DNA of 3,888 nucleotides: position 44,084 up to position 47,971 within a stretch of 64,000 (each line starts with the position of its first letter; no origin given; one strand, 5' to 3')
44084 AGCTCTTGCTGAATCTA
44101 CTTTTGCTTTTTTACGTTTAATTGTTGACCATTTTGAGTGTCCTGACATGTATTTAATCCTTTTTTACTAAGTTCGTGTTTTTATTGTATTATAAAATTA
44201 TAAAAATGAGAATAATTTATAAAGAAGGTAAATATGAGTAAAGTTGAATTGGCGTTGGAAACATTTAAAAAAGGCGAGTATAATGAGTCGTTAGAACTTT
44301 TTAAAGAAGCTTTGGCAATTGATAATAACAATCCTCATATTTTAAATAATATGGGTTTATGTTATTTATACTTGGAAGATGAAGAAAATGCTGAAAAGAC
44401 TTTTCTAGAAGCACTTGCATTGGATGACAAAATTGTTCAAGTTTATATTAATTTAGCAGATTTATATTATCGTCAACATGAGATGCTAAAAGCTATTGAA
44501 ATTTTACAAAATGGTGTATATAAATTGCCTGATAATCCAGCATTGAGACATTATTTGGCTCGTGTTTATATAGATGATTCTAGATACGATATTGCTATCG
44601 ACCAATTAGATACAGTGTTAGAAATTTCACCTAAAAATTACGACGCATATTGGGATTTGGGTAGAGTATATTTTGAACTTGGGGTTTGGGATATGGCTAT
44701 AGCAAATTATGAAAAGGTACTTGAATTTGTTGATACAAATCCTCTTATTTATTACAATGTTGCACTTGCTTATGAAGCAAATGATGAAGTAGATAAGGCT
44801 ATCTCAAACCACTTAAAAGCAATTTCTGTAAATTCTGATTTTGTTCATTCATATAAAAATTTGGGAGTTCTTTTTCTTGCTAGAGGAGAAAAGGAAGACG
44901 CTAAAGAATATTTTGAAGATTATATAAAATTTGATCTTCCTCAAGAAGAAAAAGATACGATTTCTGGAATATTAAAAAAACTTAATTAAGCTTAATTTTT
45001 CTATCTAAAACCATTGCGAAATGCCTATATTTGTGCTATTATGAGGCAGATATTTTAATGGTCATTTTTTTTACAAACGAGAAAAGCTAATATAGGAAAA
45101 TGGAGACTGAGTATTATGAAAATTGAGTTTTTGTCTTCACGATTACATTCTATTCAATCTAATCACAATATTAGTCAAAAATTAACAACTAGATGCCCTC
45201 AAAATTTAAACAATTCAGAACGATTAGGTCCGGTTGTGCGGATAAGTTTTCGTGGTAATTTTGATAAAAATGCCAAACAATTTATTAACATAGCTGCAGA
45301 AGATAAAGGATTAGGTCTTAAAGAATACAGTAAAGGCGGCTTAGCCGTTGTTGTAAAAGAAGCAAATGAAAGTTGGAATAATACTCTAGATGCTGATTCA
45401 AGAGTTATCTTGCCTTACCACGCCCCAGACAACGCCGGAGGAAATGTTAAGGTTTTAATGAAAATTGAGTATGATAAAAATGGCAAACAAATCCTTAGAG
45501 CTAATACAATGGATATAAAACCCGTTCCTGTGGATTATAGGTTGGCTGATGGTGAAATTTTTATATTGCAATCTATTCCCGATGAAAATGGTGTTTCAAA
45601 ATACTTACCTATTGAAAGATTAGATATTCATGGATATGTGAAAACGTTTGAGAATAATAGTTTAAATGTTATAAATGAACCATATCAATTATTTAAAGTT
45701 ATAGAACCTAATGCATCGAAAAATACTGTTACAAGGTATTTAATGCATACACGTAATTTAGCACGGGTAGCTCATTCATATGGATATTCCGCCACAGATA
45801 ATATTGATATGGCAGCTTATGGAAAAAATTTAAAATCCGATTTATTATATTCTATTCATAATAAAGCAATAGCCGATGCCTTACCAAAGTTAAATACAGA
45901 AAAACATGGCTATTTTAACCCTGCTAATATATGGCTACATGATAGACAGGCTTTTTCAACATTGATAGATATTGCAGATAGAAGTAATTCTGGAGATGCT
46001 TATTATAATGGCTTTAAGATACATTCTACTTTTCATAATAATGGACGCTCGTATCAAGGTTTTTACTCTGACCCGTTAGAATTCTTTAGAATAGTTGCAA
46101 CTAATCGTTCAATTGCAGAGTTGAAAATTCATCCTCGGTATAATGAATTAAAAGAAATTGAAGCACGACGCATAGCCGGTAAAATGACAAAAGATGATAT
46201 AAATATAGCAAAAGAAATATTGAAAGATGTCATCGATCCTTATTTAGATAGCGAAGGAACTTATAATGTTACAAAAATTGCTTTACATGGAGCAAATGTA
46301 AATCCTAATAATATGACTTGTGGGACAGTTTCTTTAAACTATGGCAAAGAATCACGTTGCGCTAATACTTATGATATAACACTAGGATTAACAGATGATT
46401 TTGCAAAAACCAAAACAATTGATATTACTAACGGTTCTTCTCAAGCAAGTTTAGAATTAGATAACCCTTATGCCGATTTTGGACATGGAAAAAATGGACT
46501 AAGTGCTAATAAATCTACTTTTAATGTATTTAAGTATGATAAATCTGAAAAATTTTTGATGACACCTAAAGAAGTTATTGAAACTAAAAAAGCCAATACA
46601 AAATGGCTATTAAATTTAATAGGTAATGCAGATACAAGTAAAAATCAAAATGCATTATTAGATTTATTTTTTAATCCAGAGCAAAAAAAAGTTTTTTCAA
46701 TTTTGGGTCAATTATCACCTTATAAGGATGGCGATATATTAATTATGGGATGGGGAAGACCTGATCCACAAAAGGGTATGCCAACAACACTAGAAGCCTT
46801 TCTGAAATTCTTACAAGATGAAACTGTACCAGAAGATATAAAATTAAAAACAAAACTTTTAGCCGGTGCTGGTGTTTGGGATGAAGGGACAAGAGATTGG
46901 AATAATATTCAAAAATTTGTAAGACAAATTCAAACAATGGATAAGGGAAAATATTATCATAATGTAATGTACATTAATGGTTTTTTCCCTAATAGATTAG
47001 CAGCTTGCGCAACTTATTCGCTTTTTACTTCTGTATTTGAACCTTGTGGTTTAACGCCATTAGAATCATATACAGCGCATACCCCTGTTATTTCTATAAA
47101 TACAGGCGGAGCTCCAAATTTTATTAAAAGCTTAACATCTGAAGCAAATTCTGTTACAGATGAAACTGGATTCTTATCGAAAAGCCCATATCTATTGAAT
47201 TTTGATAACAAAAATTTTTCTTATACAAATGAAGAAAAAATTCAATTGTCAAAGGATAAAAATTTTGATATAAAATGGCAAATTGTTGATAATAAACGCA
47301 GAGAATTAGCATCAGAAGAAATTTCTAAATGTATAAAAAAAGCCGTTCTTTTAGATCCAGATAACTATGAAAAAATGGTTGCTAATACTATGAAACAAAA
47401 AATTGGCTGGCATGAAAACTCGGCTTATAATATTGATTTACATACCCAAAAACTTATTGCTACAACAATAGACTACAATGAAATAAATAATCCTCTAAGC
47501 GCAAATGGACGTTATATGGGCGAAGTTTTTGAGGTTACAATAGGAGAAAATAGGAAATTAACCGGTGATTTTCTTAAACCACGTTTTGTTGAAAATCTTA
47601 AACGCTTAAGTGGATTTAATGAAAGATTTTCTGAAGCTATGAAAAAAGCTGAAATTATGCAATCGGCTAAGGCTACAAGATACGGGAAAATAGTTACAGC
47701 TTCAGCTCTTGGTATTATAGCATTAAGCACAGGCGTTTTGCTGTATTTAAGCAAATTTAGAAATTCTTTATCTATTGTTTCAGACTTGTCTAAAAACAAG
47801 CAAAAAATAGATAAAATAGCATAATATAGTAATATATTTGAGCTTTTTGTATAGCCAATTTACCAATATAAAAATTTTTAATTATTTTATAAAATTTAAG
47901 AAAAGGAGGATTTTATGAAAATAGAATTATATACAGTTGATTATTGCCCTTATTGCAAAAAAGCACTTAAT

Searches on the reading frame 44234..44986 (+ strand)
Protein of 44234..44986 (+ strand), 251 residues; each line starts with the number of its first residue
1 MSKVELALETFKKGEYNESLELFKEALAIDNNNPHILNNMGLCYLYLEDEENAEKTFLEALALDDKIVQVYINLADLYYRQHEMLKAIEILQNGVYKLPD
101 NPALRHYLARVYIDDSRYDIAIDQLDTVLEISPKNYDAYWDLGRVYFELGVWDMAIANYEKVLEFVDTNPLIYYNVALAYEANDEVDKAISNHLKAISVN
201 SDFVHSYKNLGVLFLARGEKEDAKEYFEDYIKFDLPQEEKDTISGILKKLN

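Call 61: search_protein_families(library=pfam, proteins=[window:44234-44986:+], max_evalue=0.001)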
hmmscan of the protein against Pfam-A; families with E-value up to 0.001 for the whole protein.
window:44234-44986:+ (251 aa): 25 families
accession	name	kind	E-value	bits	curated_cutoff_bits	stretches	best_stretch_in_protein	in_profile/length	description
PF13414.12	TPR_11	-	6.1e-31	106.3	26.8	3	143-183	1-41/42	TPR repeat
PF07719.23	TPR_2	-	3.4e-29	99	27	1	36-65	3-32/34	Tetratricopeptide repeat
PF00515.34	TPR_1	-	2e-27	94.3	27.8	1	36-64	3-31/34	Tetratricopeptide repeat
PF13431.12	TPR_17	-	2.8e-25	86.9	24.4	0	22-54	1-33/34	Tetratricopeptide repeat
PF13424.12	TPR_12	-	7e-25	87.5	30.1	4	11-64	14-75/77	Tetratricopeptide repeat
PF13181.12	TPR_8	-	1.3e-21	75.3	25.7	1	35-65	2-32/34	Tetratricopeptide repeat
PF14559.12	TPR_19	-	5.5e-21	75.1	25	2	12-64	3-55/68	Tetratricopeptide repeat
PF13432.12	TPR_16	-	7.1e-18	65.2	32.7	1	108-168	3-63/65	Tetratricopeptide repeat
PF13176.12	TPR_7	-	6e-15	54.4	27.9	0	37-64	2-29/36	Tetratricopeptide repeat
PF13428.12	TPR_14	-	1.9e-14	53.2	23.5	0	102-144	1-43/44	Tetratricopeptide repeat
PF13174.12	TPR_6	-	3.4e-12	46.6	26.3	0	137-164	1-28/33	Tetratricopeptide repeat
PF12895.13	ANAPC3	-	9.5e-12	45.5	27.2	0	74-126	29-80/82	Anaphase-promoting complex, cyclosome, subunit 3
PF13374.12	TPR_10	-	9.9e-12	44.9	27.5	0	6-29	8-31/42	Tetratricopeptide repeat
PF23914.1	TPR_CcmH_CycH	-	3.3e-09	37.2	42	1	40-136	56-155/158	Cytochrome c-type biogenesis protein H TPR domain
PF13371.12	TPR_9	-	9.8e-09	35.6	35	0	110-164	3-57/73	Tetratricopeptide repeat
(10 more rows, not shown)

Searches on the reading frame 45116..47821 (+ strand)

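Call 61: search_protein_families(library=pfam, proteins=[window:45116-47821:+], max_evalue=0.001)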
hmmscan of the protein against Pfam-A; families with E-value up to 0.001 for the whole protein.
window:45116-47821:+ (902 aa): 2 families
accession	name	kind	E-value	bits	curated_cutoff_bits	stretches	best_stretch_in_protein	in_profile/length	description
PF00534.26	Glycos_transf_1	-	5.7e-06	26.4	26.4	1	538-673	13-134/172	Glycosyl transferases group 1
PF13692.12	Glyco_trans_1_4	-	0.00073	20.2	27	0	547-671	8-116/142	Glycosyl transferases group 1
